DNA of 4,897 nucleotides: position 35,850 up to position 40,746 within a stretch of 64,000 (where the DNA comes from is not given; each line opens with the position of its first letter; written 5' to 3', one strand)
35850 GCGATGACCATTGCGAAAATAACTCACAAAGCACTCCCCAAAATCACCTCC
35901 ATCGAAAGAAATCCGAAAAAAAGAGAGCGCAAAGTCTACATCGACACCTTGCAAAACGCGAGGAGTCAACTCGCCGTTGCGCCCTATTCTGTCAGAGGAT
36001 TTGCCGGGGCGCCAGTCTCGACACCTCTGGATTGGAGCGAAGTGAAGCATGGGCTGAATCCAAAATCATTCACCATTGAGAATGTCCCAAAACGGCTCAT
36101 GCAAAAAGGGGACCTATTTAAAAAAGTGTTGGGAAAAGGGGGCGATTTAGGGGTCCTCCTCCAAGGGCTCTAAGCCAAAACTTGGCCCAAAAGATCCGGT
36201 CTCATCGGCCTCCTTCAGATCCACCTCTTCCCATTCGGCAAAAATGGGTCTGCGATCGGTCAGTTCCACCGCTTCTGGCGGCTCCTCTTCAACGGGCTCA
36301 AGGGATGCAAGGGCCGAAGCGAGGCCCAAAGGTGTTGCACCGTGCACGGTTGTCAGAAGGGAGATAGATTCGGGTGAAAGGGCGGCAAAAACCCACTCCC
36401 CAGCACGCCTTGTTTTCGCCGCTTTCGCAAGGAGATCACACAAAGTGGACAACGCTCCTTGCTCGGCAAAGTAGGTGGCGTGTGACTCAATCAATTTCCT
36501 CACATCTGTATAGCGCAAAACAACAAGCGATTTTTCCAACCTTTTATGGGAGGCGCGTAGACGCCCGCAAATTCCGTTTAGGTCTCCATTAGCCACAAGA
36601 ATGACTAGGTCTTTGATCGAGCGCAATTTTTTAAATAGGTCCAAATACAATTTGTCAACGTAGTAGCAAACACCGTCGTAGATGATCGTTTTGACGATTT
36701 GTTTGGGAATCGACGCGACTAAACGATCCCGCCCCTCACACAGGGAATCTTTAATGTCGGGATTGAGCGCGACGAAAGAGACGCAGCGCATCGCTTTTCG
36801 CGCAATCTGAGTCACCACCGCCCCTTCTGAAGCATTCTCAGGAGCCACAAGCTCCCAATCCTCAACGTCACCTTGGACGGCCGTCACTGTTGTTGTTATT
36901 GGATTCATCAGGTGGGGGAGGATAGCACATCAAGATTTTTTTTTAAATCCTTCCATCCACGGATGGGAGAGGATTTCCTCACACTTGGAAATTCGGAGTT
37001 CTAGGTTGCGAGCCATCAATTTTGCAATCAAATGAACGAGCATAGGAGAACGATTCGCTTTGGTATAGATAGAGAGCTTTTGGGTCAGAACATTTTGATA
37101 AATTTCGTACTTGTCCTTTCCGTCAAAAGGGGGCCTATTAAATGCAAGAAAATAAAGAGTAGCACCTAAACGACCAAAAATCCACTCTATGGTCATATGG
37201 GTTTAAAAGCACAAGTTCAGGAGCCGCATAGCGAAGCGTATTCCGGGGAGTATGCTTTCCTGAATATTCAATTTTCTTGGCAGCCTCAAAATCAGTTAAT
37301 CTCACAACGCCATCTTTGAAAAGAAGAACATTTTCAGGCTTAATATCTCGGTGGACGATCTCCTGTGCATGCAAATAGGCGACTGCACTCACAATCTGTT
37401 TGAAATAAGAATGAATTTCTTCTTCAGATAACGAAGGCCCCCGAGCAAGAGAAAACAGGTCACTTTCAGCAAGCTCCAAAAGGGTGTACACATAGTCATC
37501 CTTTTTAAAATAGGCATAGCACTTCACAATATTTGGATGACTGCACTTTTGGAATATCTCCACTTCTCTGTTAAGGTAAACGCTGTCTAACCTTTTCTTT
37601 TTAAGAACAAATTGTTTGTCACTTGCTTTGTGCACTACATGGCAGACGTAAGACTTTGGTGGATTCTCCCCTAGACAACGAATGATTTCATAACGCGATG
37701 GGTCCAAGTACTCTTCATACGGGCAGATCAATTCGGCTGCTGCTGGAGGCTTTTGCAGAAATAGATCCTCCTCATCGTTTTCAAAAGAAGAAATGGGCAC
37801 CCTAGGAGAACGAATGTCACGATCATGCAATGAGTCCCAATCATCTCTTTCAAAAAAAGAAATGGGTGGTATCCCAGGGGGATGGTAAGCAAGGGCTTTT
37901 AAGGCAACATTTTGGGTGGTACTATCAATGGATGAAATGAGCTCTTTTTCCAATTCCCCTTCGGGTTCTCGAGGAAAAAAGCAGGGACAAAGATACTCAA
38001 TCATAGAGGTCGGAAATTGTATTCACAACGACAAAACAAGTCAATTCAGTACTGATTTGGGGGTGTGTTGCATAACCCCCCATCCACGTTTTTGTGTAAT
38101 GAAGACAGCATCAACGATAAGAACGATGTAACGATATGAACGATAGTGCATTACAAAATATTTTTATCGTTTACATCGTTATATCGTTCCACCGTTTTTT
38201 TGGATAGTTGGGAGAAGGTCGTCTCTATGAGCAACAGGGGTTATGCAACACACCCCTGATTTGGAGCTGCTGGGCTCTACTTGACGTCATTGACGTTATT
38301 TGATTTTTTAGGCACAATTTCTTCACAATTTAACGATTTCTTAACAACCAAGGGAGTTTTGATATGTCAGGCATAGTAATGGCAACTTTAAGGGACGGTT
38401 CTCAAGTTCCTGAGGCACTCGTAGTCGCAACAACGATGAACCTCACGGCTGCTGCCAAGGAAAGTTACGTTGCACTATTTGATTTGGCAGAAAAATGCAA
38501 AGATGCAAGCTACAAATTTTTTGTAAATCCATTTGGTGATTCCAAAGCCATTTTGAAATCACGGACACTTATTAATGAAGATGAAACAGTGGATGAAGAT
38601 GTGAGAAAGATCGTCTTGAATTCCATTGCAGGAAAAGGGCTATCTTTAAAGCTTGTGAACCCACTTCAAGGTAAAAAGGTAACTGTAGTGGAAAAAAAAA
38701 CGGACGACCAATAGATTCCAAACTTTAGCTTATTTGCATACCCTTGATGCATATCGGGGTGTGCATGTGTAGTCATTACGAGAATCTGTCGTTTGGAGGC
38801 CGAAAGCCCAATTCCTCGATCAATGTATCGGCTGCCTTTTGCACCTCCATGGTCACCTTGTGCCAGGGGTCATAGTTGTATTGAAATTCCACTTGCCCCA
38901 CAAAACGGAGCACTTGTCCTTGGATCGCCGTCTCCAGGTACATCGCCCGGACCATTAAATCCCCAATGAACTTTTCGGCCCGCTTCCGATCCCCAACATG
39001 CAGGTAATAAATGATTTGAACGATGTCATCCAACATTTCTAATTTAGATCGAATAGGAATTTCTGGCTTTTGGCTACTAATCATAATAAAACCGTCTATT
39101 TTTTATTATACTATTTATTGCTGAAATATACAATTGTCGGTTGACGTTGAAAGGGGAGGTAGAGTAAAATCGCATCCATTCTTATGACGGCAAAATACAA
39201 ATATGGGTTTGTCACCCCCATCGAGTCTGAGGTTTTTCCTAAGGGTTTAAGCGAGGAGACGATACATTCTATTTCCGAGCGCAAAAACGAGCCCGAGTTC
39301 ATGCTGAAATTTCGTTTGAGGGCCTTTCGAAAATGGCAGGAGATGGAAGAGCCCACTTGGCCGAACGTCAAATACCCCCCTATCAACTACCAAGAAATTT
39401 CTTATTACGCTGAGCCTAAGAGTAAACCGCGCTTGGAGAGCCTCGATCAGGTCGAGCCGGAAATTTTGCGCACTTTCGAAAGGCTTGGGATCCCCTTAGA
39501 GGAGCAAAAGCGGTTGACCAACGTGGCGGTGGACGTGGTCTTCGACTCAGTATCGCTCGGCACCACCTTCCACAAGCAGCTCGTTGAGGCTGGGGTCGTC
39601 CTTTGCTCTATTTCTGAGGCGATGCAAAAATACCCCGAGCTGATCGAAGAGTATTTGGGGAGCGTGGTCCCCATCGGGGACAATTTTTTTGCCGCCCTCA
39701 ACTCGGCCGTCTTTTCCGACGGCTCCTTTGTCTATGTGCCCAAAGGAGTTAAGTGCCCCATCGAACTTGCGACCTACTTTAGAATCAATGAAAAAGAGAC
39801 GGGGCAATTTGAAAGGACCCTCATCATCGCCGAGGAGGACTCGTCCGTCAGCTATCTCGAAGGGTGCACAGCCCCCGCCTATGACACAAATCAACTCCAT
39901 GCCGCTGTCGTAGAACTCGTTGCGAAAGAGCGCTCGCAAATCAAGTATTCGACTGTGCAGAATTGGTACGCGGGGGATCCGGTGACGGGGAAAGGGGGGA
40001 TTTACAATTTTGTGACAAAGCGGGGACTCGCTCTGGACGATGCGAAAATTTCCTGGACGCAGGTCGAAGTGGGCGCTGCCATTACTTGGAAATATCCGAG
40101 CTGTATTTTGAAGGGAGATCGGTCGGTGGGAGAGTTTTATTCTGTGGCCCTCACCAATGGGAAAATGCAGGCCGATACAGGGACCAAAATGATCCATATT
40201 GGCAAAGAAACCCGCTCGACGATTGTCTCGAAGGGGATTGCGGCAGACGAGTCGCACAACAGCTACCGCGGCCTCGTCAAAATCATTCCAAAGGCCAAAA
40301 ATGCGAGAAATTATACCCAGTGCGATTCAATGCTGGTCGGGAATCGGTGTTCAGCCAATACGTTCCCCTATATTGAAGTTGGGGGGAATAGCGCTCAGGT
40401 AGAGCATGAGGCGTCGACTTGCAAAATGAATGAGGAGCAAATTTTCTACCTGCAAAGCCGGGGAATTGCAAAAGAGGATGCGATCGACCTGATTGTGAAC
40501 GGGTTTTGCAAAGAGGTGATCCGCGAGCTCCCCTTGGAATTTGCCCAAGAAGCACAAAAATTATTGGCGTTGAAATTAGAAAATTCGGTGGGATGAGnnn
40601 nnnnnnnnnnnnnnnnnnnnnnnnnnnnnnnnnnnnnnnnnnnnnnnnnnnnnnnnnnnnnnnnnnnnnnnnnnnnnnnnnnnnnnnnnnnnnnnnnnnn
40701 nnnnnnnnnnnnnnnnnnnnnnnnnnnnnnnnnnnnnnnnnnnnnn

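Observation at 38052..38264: Third element with the same terminal-repeat core and the same 9-bp duplication length but an unrelated interior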

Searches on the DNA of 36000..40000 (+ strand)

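Call 12: search_rna_families(source=window, start=36000, end=40000, threshold=evalue, max_evalue=1)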
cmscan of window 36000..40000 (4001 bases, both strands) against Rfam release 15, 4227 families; matches with E-value up to 1: 2.
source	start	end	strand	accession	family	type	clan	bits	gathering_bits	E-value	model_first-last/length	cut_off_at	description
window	38118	38192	+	RF03845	mir-3327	Gene; miRNA;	-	29.3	85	0.02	1-89/89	no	mir-3327 microRNA precursor family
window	38113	38196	+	RF03942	mir-5727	Gene; miRNA;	-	27.9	100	0.021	1-92/92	no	mir-5727 microRNA precursor family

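Call 70: search_dna_similar(query=window:38061-38255:+, collection=plasmids, mode=distant, max_evalue=0.01, max_rows=10)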
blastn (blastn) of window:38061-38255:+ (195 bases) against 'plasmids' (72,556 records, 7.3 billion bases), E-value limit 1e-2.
No match.

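Call 71: search_dna_similar(query=window:38061-38255:+, collection=phages, mode=distant, max_evalue=0.01, max_rows=10)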
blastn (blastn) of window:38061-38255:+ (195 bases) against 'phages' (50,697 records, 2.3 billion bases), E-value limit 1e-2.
No match.

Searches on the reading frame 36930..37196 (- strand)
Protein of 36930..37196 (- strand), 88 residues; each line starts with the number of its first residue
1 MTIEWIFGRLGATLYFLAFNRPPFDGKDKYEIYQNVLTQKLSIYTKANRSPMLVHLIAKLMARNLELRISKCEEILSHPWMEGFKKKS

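Call 33: search_protein_families(library=pfam, proteins=[window:36930-37196:-], max_evalue=0.01)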
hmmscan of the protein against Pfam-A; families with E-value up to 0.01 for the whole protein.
window:36930-37196:- (88 aa): 1 family
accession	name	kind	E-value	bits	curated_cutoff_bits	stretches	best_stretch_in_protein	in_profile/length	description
PF00069.31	Pkinase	-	2.6e-06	27.5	31.7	1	10-81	183-263/263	Protein kinase domain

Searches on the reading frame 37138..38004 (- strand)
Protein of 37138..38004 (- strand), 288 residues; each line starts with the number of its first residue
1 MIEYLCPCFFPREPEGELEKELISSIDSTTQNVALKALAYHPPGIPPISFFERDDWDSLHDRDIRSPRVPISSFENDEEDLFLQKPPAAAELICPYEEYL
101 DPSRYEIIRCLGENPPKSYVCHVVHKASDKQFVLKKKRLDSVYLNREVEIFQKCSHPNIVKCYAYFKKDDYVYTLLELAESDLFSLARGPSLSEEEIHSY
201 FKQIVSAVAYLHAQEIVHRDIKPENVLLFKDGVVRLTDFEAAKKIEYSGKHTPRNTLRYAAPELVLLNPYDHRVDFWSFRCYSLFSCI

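Call 33: search_protein_families(library=pfam, proteins=[window:37138-38004:-], max_evalue=0.01)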
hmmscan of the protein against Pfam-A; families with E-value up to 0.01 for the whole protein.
window:37138-38004:- (288 aa): 4 families
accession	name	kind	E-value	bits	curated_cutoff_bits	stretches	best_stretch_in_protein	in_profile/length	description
PF00069.31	Pkinase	-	3.3e-42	145.1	31.7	1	118-281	13-185/263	Protein kinase domain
PF07714.23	PK_Tyr_Ser-Thr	-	8.1e-23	81.5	23.1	1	141-279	45-190/258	Protein tyrosine and serine/threonine kinase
PF14531.12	Kinase-like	-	1.8e-05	24.6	25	1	203-263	153-211/289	Kinase-like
PF17667.7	Pkinase_fungal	-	0.0019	17.4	24.1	1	195-276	286-376/387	Fungal protein kinase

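Call 35: find_homologous_proteins(query=window:37138-38004:-)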
Query window:37138-38004:- (288 aa): 5717 proteins with E <= 0.001 among 8000 candidates; the best 120 are listed.
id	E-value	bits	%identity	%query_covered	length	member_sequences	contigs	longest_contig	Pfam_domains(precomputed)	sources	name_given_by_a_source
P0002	4.5e-194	661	100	100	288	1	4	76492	PF07714.24,PF00069.32,PF14531.13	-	-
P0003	7.9e-148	510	80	97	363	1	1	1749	PF07714.24,PF00069.32,PF14531.13,PF17667.8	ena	-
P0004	3.6e-23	100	36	43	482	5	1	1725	PF06293.21,PF07714.24,PF00069.32,PF00433.30,PF03109.23,PF14531.13,PF17667.8,PF01636.30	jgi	jgi:serine/threonine protein kinase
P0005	1.7e-22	98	33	72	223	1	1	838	PF07714.24,PF00069.32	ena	-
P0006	1.8e-22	98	41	47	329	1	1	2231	PF07714.24,PF00069.32,PF14531.13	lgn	-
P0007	1.9e-22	98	42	48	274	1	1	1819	PF07714.24,PF00069.32,PF14531.13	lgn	-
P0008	2.3e-22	98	38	61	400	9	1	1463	PF07714.24,PF00069.32,PF03109.23,PF14531.13,PF17667.8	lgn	-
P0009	2.3e-22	98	35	68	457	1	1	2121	PF07714.24,PF00069.32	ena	-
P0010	8.1e-22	96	41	47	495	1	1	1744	PF13405.13,PF07714.24,PF00069.32,PF13499.13,PF13202.13,PF00036.39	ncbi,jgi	jgi:calcium-dependent protein kinase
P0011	1.0e-21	96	38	49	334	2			PF06293.21,PF07714.24,PF00069.32,PF03109.23,PF14531.13,PF17667.8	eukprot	eukprot:Colp12_sorted_trinity150504_noHs@26891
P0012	1.5e-21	95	44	47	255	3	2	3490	PF07714.24,PF00069.32,PF03109.23,PF14531.13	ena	-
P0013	2.0e-21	95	44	51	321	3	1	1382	PF07714.24,PF00069.32,PF14531.13,PF17667.8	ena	-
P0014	2.3e-21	94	39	47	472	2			PF07714.24,PF00069.32,PF17667.8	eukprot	eukprot:CAMPEP_0182431676 /NCGR_PEP_ID=MMETSP1167-20130531/50917_1 /TAXON_ID=2988 /ORGANISM="Mallomo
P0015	2.7e-21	94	35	64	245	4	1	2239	PF07714.24,PF00069.32,PF03109.23,PF14531.13,PF17667.8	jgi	-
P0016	3.0e-21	94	39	51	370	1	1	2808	PF07714.24,PF00069.32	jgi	-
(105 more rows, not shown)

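Call 36: find_encoding_contigs(protein=P0003, flank=5000)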
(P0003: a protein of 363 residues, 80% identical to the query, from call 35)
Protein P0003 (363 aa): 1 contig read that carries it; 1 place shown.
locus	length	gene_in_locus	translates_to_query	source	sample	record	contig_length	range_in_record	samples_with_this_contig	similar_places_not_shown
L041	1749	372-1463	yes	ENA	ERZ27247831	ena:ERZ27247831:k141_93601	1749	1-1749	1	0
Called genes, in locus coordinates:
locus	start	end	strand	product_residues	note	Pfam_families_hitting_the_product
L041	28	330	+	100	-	-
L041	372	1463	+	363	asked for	PF00069:Pkinase, PF07714:PK_Tyr_Ser-Thr, PF14531:Kinase-like, PF17667:Pkinase_fungal (weak)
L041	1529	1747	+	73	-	?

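Call 37: find_encoding_contigs(protein=P0002, flank=3000)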
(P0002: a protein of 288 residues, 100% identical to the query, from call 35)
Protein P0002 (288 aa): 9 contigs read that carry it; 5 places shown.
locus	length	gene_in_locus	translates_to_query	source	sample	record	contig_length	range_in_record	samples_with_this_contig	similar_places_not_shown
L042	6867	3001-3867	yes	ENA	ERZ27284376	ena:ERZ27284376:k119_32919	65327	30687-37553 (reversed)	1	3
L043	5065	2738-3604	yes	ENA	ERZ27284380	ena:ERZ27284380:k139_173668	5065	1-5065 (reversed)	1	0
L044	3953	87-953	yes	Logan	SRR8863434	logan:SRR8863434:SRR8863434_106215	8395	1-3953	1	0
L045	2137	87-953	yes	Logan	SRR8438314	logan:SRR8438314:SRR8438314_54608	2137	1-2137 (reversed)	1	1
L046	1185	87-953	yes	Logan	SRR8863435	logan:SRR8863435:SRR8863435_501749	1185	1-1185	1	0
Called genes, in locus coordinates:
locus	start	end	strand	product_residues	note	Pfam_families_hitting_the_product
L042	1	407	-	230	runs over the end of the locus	PF02463:SMC_N (faint), PF00005:ABC_tran, PF13304:AAA_21 (faint)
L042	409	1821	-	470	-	PF19295:SufBD_N, PF01458:SUFBD_core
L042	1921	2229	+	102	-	-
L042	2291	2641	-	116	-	-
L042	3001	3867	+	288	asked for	PF00069:Pkinase, PF07714:PK_Tyr_Ser-Thr, PF14531:Kinase-like (weak)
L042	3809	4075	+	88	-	PF00069:Pkinase (weak)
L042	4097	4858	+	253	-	-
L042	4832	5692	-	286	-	PF21686:LigD_Prim-Pol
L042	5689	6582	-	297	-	PF01068:DNA_ligase_A_M, PF04679:DNA_ligase_A_C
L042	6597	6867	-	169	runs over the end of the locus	-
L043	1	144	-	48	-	?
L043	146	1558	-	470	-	PF19295:SufBD_N, PF01458:SUFBD_core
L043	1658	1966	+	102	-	-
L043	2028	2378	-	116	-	-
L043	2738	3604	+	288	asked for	PF00069:Pkinase, PF07714:PK_Tyr_Ser-Thr, PF14531:Kinase-like (weak)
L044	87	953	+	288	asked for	PF00069:Pkinase, PF07714:PK_Tyr_Ser-Thr, PF14531:Kinase-like (weak)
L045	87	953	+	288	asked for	PF00069:Pkinase, PF07714:PK_Tyr_Ser-Thr, PF14531:Kinase-like (weak)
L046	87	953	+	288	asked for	PF00069:Pkinase, PF07714:PK_Tyr_Ser-Thr, PF14531:Kinase-like (weak)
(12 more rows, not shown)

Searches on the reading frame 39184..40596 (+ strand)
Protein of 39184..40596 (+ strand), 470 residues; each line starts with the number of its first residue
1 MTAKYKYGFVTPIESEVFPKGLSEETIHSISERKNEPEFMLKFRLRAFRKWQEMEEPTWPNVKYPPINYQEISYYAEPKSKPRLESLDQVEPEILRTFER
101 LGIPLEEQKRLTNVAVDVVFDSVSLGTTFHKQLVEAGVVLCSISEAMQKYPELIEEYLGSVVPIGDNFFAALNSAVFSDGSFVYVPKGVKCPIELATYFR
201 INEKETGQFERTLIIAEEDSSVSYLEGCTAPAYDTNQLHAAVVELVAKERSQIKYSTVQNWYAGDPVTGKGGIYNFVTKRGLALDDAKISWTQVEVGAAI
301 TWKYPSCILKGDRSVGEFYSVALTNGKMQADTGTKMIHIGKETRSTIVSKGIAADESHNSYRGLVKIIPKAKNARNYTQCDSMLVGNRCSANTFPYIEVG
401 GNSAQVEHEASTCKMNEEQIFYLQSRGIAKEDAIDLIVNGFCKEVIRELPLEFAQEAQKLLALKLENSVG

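Call 33: search_protein_families(library=pfam, proteins=[window:39184-40596:+], max_evalue=0.01)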
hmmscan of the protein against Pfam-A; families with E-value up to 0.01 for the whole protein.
window:39184-40596:+ (470 aa): 2 families
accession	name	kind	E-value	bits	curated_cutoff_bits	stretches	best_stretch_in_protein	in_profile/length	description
PF01458.23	SUFBD_core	-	1.3e-78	264.1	27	1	199-441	1-232/232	SUF system FeS cluster assembly, SufBD core domain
PF19295.5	SufBD_N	-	3.7e-13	49.9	23.5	1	115-191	91-166/172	SufBD protein N-terminal region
